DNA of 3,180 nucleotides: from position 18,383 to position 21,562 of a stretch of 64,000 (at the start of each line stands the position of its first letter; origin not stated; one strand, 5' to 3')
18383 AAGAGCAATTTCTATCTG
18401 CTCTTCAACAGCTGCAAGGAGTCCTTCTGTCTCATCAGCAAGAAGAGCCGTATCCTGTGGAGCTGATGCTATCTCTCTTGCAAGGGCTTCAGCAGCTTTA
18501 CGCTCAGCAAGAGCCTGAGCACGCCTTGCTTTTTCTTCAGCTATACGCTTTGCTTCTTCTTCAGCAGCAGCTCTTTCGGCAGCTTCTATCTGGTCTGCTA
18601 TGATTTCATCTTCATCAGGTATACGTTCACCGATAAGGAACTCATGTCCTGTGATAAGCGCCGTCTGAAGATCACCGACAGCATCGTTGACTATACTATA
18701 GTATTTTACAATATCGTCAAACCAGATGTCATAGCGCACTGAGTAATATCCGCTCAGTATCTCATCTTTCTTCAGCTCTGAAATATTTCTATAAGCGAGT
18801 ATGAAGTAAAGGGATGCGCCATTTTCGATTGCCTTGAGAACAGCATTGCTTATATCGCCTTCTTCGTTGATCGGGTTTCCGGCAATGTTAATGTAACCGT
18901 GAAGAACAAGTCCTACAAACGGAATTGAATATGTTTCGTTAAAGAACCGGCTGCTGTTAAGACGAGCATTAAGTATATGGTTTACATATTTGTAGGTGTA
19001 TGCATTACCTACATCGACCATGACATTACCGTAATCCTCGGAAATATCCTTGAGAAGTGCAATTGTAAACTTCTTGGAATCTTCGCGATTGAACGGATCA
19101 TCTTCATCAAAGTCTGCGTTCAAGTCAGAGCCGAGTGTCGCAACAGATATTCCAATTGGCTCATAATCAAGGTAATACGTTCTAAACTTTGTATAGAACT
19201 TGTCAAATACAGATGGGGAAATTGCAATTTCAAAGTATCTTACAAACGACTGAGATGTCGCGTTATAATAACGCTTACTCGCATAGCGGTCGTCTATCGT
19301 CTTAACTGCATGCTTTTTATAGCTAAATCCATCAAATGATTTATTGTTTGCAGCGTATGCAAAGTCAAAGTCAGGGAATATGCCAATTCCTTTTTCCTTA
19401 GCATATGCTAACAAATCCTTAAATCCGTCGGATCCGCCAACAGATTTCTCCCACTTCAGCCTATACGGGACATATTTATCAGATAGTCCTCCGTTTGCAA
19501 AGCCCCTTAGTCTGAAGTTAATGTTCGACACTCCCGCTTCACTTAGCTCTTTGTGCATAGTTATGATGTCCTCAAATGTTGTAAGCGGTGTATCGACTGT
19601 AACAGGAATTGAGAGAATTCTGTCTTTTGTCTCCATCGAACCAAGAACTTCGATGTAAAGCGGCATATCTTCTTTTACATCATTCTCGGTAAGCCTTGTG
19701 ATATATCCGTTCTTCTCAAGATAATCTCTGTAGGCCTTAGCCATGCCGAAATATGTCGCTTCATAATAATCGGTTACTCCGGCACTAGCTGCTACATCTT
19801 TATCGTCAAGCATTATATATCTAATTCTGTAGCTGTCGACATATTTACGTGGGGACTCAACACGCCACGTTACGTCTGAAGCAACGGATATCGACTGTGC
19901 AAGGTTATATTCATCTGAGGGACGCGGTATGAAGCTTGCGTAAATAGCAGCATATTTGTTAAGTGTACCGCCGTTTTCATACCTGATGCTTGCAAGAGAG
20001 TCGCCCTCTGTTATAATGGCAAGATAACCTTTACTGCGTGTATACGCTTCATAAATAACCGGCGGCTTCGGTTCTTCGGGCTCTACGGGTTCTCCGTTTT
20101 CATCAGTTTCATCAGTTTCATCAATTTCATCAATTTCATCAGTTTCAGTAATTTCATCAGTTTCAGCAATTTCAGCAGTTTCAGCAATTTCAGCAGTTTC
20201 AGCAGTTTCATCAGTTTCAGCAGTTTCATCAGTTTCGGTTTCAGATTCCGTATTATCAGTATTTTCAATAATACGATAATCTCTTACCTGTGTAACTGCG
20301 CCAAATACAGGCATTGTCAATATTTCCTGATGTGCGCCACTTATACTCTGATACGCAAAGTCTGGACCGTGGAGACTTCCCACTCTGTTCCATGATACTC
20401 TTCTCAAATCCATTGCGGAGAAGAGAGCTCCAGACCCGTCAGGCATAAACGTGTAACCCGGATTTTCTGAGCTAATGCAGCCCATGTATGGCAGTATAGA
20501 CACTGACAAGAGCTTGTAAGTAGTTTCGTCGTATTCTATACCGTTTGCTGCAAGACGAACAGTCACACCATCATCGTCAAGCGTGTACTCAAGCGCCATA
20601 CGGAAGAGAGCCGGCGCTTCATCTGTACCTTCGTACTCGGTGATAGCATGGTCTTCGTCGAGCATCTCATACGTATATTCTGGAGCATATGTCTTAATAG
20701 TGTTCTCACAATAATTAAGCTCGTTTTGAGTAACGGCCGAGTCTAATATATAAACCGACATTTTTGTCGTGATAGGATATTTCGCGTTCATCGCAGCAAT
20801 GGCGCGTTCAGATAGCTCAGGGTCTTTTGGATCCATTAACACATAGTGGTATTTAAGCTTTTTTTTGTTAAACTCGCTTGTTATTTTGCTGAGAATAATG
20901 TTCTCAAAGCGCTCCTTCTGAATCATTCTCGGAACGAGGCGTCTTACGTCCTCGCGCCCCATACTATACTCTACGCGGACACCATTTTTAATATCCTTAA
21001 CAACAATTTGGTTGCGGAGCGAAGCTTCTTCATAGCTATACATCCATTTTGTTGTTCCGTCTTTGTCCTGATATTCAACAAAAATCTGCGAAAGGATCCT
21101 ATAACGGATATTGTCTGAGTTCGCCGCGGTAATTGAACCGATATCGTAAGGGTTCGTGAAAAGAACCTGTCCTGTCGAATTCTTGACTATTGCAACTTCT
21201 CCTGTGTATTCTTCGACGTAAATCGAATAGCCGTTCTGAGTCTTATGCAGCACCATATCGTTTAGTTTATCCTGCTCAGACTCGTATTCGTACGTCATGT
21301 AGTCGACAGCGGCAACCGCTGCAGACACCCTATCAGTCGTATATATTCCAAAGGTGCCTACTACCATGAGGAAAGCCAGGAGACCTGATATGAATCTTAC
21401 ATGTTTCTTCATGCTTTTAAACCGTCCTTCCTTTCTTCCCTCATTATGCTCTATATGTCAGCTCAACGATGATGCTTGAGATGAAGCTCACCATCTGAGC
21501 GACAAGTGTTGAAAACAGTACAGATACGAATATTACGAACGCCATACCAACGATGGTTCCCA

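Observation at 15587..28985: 13 kb seven-gene operon: giant binding protein, two full sugar-type permease pairs, an NHL::Yip1 membrane protein and a 1247-aa secreted protein, with no ATPase, regulator or known glycosidase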

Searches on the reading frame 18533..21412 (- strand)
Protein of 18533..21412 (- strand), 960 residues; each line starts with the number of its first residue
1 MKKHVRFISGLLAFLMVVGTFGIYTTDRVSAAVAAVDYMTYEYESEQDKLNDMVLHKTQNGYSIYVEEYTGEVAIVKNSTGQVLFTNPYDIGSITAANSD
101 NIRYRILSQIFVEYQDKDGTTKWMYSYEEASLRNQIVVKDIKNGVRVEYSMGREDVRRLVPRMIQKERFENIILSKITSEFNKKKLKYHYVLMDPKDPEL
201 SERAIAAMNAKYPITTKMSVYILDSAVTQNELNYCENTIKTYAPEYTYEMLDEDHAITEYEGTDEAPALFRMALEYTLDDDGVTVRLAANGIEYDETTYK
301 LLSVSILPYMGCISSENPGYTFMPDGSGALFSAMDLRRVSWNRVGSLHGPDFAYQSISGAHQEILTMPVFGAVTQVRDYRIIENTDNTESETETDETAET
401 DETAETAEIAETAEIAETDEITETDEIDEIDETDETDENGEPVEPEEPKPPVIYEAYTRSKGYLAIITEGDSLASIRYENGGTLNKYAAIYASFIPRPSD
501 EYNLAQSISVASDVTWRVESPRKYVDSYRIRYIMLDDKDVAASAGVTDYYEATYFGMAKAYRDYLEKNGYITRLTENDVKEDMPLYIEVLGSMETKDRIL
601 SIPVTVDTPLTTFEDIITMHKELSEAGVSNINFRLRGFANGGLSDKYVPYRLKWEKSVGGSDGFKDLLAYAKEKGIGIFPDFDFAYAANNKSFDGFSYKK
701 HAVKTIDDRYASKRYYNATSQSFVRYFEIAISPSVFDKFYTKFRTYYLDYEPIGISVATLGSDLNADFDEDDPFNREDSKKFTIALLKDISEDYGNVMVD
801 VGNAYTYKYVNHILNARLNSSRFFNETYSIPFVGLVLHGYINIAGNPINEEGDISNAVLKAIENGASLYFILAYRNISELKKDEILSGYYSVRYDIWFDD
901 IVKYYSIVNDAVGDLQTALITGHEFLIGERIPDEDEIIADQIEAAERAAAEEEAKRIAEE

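Call 23: find_related_loci(query=A1, collection=genome_contigs, flank=10000)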
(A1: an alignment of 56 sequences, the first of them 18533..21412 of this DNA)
Query A1 (960 aa) in genome_contigs; peptide patterns used: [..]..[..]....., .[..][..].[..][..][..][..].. (x = any residue, [..] = any of these).
599 stretches matched a pattern (row limit reached: there are more); 578 encode a relative of the query (tblastn E <= 1e-3); the best 80 are kept; 80 distinct loci.
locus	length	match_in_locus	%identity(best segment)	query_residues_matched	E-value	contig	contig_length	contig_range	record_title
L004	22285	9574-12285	86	1-941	0e+0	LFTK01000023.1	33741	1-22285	MAG: Clostridiales bacterium DTU064 scaffold12425, whole genome shotgun sequence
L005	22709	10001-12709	62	1-942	0e+0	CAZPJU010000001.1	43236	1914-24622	MAG TPA_asm: uncultured Lachnospiraceae bacterium isolate SRP225648_co1_55 genome assembly, contig: NODE_1595_length_432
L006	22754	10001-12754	62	1-957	0e+0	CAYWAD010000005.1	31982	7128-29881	MAG TPA_asm: uncultured Lachnospiraceae bacterium isolate SRP225648_co1_502 genome assembly, contig: NODE_2853_length_31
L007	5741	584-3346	62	1-960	0e+0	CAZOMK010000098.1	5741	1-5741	MAG TPA_asm: uncultured Lachnospiraceae bacterium isolate SRP350583_co1_188 genome assembly, contig: NODE_21674_length_5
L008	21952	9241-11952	62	1-947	0e+0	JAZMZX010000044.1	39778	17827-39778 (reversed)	MAG: Eubacteriales bacterium isolate T1900044749_TS20190415.MAGScoT_cleanbin_000022 SGB_2163_k141_1842257, whole genome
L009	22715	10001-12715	61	1-948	0e+0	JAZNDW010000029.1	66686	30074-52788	MAG: Eubacteriales bacterium isolate T1900044725_TS20190191.MAGScoT_cleanbin_000012 SGB_1932_k141_84694, whole genome sh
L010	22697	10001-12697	62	1-942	0e+0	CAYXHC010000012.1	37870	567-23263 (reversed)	MAG TPA_asm: uncultured Lachnospiraceae bacterium isolate SRP315200_co2_519 genome assembly, contig: NODE_537_length_378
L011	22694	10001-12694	63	1-937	0e+0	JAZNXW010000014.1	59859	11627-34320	MAG: Eubacteriales bacterium isolate T1900044778_TS20190244.MAGScoT_cleanbin_000012 SGB_2524_k141_892743, whole genome s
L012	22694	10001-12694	54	1-941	0e+0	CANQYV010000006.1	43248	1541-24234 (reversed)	MAG: uncultured Clostridia bacterium isolate Lapin-015__bin11 genome assembly, contig: Lapin-015__NODE_667_length_43248_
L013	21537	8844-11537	53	1-937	0e+0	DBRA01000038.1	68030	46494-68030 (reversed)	MAG TPA_asm: Clostridiales bacterium UBA1380 UBA1380_contig_2626, whole genome shotgun sequence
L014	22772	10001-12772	51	1-960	0e+0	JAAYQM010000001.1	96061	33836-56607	MAG: Clostridiales bacterium isolate AS22ysBPME_47 7362_AS22, whole genome shotgun sequence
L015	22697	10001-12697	52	6-941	0e+0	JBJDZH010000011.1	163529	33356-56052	MAG: Eubacteriales bacterium isolate LOHA39_bin.046 NODE_25_length_163529_cov_20.122698, whole genome shotgun sequence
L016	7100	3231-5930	50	6-943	0e+0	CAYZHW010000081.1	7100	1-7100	MAG TPA_asm: uncultured Lachnospiraceae bacterium isolate SRP315200_co2_712 genome assembly, contig: NODE_17851_length_7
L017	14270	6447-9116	51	6-942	0e+0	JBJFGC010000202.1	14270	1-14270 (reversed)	MAG: Eubacteriales bacterium isolate PUUB45_bin.047 NODE_2871_length_14270_cov_4.680689, whole genome shotgun sequence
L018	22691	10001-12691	49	1-942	0e+0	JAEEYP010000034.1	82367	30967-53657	MAG: Clostridiales bacterium isolate Tb.RUG.63 k141_4077560_flag=0_multi=17.0007_len=82367, whole genome shotgun sequenc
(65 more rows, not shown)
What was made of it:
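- The cassette is present in a very large number of species of this clade: at least 578 matching stretches in the species-representative genome set (call 23).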

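Call 29: predict_structure(alignment_id=A1)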
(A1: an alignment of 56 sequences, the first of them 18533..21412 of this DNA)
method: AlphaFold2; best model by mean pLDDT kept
length: 960 residues; sequences in the alignment: 56
mean_pLDDT: 81.8   pTM: 0.76
mean pLDDT of the five models: 81.8, 81.5, 79.2, 79.1, 78.7
residues with pLDDT >= 90: 385; 70-90: 395; 50-70: 104; < 50: 76
segments of 3 or more residues with pLDDT < 50: 21-32, 356-360, 385-434, 925-929
pLDDT, mean of each block of 10 residues (from residue 1): 66 63 36 67 88 93 93 93 92 82 93 88 93 88 94 77 91 89 91 88 87 88 83 84 85 87 72 94 91 86 94 91 89 86 86 55 83 85 53 41 34 37 39 54 56 71 95 92 91 82 56 62 88 93 87 94 95 89 94 85 86 96 93 93 80 90 95 93 84 79 80 67 69 90 92 88 81 86 94 92 91 89 70 92 91 87 93 90 78 91 94 88 54 75 87 82
secondary structure, 60 per line:
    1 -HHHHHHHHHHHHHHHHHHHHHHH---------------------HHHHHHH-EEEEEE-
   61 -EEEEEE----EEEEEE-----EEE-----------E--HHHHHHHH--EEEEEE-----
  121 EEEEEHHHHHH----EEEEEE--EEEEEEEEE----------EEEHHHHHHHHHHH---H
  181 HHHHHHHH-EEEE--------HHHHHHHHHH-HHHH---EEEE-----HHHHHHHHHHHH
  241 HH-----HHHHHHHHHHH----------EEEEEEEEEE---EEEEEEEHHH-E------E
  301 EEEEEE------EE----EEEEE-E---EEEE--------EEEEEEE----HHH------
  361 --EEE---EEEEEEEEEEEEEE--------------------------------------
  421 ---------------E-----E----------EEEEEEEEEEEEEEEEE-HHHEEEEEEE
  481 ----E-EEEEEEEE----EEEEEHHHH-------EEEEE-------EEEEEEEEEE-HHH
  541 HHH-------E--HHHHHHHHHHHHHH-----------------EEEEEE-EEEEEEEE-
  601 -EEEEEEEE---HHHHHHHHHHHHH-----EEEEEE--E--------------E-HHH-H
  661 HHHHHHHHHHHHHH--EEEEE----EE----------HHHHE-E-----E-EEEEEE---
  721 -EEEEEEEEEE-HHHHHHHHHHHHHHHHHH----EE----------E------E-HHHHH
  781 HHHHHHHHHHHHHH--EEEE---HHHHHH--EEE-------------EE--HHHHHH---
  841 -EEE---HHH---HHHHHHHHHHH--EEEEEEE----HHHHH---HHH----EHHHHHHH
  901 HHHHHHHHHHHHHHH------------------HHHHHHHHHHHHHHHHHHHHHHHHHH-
elements in order (helices of 4 or more, strands of 3 or more residues): H2-24 H46-52 E54-59 E62-67 E72-77 E83-85 H100-107 E110-115 E121-125 H126-131 E136-141 E144-152 E163-165 H166-176 H180-188 E190-193 H202-211 H213-216 E220-223 H229-242 H248-258 E269-278 E282-288 E300-306 E319-323 E329-332 E341-347 E363-365 E369-382 E453-469 E474-480 E487-494 E499-503 H504-507 E515-519 E527-536 H538-543 H554-567 E585-590 E592-599 E602-609 H613-625 E631-636 H660-674 E677-681 H698-701 E712-717 E722-731 H733-750 H776-794 E797-800 H804-809 E812-814 H832-837 E842-844 H854-864 E867-873 H878-882 H894-915 H934-959
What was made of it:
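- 17669..21412 (-): 1247-aa secreted or anchored DUF5696 protein: N-terminal hydrophobic helix, extra N-domain, beta-sandwich plus (beta/alpha)8 barrel of GH129/GH101 type (barrel aa ~585-925), acidic repeat insert (385-440), ~250-aa Ala/Glu-rich helical insert (~935-1185), conserved C-terminal ~50-aa beta segment. AF2 model of aa 1-960, pLDDT 81.8, pTM 0.76 (call 29).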

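Call 32: fold_search(model_id=the predicted structure, library=pdb)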
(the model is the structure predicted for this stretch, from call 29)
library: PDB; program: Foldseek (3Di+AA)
matches with E <= 10: 877; with E <= 0.001: 357
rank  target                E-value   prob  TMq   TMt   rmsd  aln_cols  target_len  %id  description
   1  5opq_A                4.0e-24  1.00  0.44  0.62   7.3       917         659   11  A 3,6-anhydro-D-galactosidase produced by Zobellia galactanivorans. This is an exo-lytic enzyme that hydrolyzes termin (released 2017-11-29)
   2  5opq_D                9.5e-24  1.00  0.46  0.64   6.8       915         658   11  A 3,6-anhydro-D-galactosidase produced by Zobellia galactanivorans. This is an exo-lytic enzyme that hydrolyzes termin (released 2017-11-29)
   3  8rzk_A                2.8e-23  1.00  0.45  0.62   7.7       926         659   12  The Michaelis complex of ZgGH129 D486N from Zobellia galactanivorans with neo-b/k-oligo-carrageenan tetrasaccharide (b (released 2024-07-31)
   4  5wzp_A                5.8e-20  1.00  0.45  0.69   8.9       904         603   10  Alpha-N-acetylgalactosaminidase NagBb from Bifidobacterium bifidum - ligand free (released 2017-06-07)
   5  5wzq_A                1.0e-19  1.00  0.47  0.71   8.0       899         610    9  Alpha-N-acetylgalactosaminidase NagBb from Bifidobacterium bifidum - quadruple mutant (released 2017-06-07)
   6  5wzr_A                1.5e-19  1.00  0.47  0.69   9.1       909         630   10  Alpha-N-acetylgalactosaminidase NagBb from Bifidobacterium bifidum - Gal-NHAc-DNJ complex (released 2017-06-07)
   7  5wzq_B                2.2e-19  1.00  0.47  0.70   8.8       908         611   10  Alpha-N-acetylgalactosaminidase NagBb from Bifidobacterium bifidum - quadruple mutant (released 2017-06-07)
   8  5wzn_A                3.4e-19  1.00  0.47  0.68   9.0       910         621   10  Alpha-N-acetylgalactosaminidase NagBb from Bifidobacterium bifidum - GalNAc complex (released 2017-06-07)
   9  5wzp_B                7.2e-19  1.00  0.46  0.69   8.4       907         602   10  Alpha-N-acetylgalactosaminidase NagBb from Bifidobacterium bifidum - ligand free (released 2017-06-07)
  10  5wzr_B                1.0e-18  1.00  0.47  0.68   9.2       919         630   10  Alpha-N-acetylgalactosaminidase NagBb from Bifidobacterium bifidum - Gal-NHAc-DNJ complex (released 2017-06-07)
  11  5wzn_B                5.8e-18  1.00  0.46  0.68   9.2       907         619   10  Alpha-N-acetylgalactosaminidase NagBb from Bifidobacterium bifidum - GalNAc complex (released 2017-06-07)
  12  6sh9_B                6.8e-12  1.00  0.27  0.21  16.8       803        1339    9  EngBF DARPin Fusion 4b D12 (released 2019-11-06)
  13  6qep                  1.1e-11  1.00  0.33  0.26  17.0       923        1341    9  EngBF DARPin Fusion 4b H14 (released 2019-11-06)
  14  6qev_B                1.2e-11  1.00  0.33  0.25  16.6       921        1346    9  EngBF DARPin Fusion 4b B6 (released 2019-11-06)
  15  5a58_A                2.6e-11  1.00  0.30  0.26  10.9       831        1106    9  The structure of GH101 D764N mutant from Streptococcus pneumoniae TIGR4 in complex with serinyl T-antigen (released 2015-09-02)
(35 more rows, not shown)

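Call 33: search_solved_structures(query=A1, max_evalue=10, show_alignments=5)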
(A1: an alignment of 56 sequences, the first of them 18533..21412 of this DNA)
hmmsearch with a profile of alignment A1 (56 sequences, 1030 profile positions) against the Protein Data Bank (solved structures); distinct sequences matched with E-value up to 10: 9.
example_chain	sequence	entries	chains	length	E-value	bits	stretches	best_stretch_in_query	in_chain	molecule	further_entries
9vzc_B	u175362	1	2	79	0.067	14.3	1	12-75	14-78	Addiction module antidote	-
7cu3_B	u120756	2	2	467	0.57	11.2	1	888-932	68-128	Transmembrane protein FAM155A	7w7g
5wzn_A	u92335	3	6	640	1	10.4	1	564-631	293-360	Alpha-N-acetylgalactosaminidase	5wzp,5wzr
5wzq_A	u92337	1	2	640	1.9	9.5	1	564-631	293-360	Alpha-N-acetylgalactosaminidase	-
9e5c_4u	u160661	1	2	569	2.9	8.9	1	884-1010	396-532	TbRSP63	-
6zj3_SK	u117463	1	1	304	3.1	8.7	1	848-981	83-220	Ribosomal protein eS8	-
8vlx_A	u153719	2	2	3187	4.7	8.2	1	903-939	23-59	Huntingtin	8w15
7dxj_A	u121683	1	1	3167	5.1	8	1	903-939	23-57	Huntingtin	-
1fyh_A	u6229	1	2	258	5.6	7.9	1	684-766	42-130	Interferon gamma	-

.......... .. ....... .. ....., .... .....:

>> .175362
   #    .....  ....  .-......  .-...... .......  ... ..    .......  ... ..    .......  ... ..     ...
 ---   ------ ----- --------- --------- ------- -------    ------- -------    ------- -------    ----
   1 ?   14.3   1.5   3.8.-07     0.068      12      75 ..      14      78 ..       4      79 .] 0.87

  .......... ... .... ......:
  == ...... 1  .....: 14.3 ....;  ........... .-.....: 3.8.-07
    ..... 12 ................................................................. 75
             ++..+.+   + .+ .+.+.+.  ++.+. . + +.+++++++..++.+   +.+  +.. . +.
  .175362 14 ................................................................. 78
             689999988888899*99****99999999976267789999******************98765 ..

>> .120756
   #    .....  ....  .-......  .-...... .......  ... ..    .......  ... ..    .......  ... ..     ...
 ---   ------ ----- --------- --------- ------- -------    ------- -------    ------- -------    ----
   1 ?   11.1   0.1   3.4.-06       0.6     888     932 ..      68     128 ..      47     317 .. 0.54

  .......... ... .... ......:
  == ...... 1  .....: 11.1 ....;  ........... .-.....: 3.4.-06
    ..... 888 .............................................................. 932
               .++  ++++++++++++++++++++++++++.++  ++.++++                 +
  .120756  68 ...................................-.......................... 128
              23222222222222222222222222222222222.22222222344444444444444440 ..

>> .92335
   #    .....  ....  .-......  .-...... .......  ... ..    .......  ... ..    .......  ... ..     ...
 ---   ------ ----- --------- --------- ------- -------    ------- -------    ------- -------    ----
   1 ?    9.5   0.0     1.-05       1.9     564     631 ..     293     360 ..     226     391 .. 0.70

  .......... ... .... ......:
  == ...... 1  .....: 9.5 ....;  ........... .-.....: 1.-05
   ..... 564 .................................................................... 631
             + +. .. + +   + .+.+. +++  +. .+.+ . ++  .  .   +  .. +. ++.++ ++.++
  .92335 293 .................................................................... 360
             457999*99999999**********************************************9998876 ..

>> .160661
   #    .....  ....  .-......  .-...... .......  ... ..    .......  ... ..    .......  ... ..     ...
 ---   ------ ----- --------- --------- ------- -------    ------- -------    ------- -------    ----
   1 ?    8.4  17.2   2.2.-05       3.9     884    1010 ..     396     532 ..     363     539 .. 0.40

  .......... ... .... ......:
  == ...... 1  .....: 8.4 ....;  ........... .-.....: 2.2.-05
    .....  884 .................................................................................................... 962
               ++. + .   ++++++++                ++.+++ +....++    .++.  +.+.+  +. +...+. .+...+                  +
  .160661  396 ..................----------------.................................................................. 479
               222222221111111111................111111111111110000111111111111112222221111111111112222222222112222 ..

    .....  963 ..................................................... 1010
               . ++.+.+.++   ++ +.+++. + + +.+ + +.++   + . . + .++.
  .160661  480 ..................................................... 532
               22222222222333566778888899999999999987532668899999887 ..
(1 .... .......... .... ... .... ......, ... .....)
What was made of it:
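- On GH129 glycoside hydrolases: With a profile the hit is only E = 1 (call 33).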

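Call 38: search_protein_families(library=pfam, alignment_id=A2, max_evalue=5)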
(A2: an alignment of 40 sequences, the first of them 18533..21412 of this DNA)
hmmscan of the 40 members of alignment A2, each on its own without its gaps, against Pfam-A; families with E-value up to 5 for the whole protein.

A. member 1, window:18533-21412:- (960 aa): 2 families
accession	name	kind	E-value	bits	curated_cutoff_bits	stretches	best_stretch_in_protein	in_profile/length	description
PF18952.6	DUF5696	-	3.1e-133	445.9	25.6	2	438-926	112-576/612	Family of unknown function (DUF5696)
PF11574.13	Rpf1_C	-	1.6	10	21.2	1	663-699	45-81/88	Resuscitation-promoting factor Rpf1, C-terminal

B. families by the number of members that match (of 40 scanned): 31 families (the first 25 are shown)
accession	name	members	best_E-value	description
PF18952.6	DUF5696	40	1.1e-149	Family of unknown function (DUF5696)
PF24165.1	TMP_C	5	0.13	Tape measure protein C-terminal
PF19773.5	DUF6259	3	0.0092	Domain of unknown function (DUF6259)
PF12010.13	DUF3502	3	0.036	Domain of unknown function (DUF3502)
PF08139.17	LPAM_1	2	0.04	Prokaryotic membrane lipoprotein lipid attachment site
PF04048.20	Sec8_N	2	0.43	Exocyst complex component Sec8 N-terminal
PF14558.11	TRP_N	1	0.00086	ML-like domain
PF19569.5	START_2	1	0.0039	START-like superfamily domain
PF20089.4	DUF6481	1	0.0074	Family of unknown function (DUF6481)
PF23162.1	AEP_C962R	1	0.012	C962R protein N-terminal AEP domain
PF18025.7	FucT_N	1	0.016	Alpha-(1,3)-fucosyltransferase FucT N-terminal domain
PF04136.21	COG3_N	1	0.017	Conserved oligomeric Golgi complex subunit 3, N-terminal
PF02095.21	Extensin_1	1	0.028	Extensin-like protein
PF00443.35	UCH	1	0.04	Ubiquitin carboxyl-terminal hydrolase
PF09413.15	DUF2007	1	0.059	Putative prokaryotic signal transducing protein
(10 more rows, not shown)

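Call 50: search_dna_similar(query=window:18533-21412:-, collection=plasmids, mode=protein, max_evalue=0.00001, max_rows=30)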
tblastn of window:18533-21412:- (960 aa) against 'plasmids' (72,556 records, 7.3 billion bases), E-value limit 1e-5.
Records with a match: 2; places in all: 2; records where one place covers at least 80% of the query: 1.
Best place of each record, by identity: <60% 2.
By first word of the organism name: Butyrivibrio 1; Paenibacillus 1.
By predicted mobility (MOB-suite, as given by PLSDB): non-mobilizable 2.
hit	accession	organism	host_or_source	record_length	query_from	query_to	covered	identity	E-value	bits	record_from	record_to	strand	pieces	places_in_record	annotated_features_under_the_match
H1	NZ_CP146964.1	Butyrivibrio fibrisolvens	Bovinae,Bovine rumen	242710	58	926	83%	26.6%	2e-33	252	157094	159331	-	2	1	DUF5696 domain-containing protein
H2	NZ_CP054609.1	Paenibacillus cellulosilyticus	cell culture,soil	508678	453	926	49%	22.0%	1e-15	90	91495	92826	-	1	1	DUF5696 domain-containing protein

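Call 52: get_annotated_region(hit=H1, flank=12000)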
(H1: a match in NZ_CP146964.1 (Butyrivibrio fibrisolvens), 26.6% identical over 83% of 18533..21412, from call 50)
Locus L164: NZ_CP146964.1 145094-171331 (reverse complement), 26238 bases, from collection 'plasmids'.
description: Butyrivibrio fibrisolvens strain D1 plasmid pNP243, complete sequence
organism: Butyrivibrio fibrisolvens (NCBI taxid 831)
taxonomy: Bacteria; Bacillota; Clostridia; Lachnospirales; Lachnospiraceae; Butyrivibrio; Butyrivibrio fibrisolvens
host: -; source: Bovinae,Bovine rumen; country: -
typing (MOB-suite, as given by PLSDB): non-mobilizable
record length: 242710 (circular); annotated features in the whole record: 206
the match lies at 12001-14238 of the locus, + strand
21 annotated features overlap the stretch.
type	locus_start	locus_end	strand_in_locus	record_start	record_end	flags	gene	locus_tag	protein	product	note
CDS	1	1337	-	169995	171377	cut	-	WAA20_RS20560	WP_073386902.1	response regulator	GO:0000160 - phosphorelay signal transduction system [Evidence IEA]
CDS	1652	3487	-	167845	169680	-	-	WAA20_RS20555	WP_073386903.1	histidine kinase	GO:0000160 - phosphorelay signal transduction system [Evidence IEA]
CDS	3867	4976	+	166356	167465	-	-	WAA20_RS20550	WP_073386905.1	glycoside hydrolase family 43 protein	-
CDS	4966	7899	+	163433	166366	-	-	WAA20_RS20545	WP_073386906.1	extracellular solute-binding protein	-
CDS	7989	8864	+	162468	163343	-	-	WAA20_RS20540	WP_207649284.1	sugar ABC transporter permease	-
CDS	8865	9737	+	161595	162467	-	-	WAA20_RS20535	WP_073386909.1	carbohydrate ABC transporter permease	GO:0008643 - carbohydrate transport [Evidence IEA]; GO:0055085 - transmembrane transport [Evidence IEA]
CDS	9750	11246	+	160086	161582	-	-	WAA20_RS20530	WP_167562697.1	NHL repeat-containing protein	-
CDS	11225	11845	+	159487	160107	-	-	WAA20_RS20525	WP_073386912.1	YIP1 family protein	-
CDS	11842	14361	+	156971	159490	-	-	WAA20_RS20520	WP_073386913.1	DUF5696 domain-containing protein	-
CDS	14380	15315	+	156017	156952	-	-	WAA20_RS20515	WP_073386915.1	sugar ABC transporter permease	-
CDS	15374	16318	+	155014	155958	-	-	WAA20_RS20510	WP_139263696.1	carbohydrate ABC transporter permease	GO:0008643 - carbohydrate transport [Evidence IEA]; GO:0055085 - transmembrane transport [Evidence IEA]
CDS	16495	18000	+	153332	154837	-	-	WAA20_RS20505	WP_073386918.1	extracellular solute-binding protein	-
CDS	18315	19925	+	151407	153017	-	-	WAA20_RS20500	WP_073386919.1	extracellular solute-binding protein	-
CDS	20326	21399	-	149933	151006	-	-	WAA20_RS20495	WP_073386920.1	J domain-containing protein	-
CDS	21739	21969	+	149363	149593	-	-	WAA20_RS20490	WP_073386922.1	hypothetical protein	-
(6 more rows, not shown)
